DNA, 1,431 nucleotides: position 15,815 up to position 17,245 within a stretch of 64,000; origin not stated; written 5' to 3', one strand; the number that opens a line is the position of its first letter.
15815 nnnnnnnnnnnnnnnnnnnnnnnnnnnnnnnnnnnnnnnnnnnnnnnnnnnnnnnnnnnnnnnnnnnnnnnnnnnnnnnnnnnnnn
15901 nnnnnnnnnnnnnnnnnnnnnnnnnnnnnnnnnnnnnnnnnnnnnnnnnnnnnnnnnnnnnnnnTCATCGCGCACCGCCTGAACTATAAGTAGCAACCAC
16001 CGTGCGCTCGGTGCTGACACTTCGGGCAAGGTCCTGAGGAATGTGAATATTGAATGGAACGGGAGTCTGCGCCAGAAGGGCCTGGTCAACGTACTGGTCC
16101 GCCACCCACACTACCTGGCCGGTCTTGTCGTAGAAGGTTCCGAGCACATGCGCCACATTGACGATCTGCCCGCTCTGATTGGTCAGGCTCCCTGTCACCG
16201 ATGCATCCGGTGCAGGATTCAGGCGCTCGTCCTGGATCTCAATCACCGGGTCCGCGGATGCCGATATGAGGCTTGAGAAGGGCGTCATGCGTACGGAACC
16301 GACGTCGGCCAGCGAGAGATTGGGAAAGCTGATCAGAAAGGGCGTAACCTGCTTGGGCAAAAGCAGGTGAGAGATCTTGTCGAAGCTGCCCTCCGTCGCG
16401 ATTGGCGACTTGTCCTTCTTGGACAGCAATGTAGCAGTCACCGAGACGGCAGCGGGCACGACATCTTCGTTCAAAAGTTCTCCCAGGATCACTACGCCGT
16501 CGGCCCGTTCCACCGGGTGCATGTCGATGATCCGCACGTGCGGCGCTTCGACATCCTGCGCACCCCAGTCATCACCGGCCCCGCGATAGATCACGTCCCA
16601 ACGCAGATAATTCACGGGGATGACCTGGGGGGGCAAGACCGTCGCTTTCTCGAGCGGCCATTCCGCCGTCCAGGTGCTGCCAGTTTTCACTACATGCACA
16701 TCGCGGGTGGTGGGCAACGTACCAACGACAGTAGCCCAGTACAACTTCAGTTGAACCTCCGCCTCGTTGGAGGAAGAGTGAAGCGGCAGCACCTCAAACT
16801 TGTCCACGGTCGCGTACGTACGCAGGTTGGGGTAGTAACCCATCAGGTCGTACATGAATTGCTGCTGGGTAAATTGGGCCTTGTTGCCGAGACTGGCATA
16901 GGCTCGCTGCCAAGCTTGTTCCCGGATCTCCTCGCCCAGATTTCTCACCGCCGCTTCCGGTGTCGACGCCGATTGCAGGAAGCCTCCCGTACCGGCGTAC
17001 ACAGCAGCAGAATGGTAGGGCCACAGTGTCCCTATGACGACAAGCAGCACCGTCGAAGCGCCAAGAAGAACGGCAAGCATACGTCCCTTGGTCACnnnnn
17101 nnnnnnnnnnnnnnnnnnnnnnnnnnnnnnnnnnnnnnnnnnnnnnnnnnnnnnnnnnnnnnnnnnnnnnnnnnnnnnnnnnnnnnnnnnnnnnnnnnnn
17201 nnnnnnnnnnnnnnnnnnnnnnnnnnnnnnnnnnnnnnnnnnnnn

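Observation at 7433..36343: Putative undescribed exopolysaccharide/surface-glycan synthesis and export system (~29 kb)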

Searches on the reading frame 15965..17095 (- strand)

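Call 4: search_protein_families(library=pfam, proteins=[window:15965-17095:-], max_evalue=0.01)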
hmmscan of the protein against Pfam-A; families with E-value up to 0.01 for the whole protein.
window:15965-17095:- (376 aa): 0 families

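Call 6: search_protein_families(library=ncbifam, proteins=[window:15965-17095:-], max_evalue=0.01)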
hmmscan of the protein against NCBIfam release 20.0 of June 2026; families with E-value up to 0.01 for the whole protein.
window:15965-17095:- (376 aa): 1 family
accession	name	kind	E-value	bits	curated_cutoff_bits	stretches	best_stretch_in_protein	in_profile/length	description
NF038353.1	FxLYD_dom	domain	0.0017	18.2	23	1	298-329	4-35/71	FxLYD domain-containing protein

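Call 20: search_protein_families(library=pfam, proteins=[window:15965-17095:-], max_evalue=10)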
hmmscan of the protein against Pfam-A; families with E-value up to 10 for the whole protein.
window:15965-17095:- (376 aa): 0 families
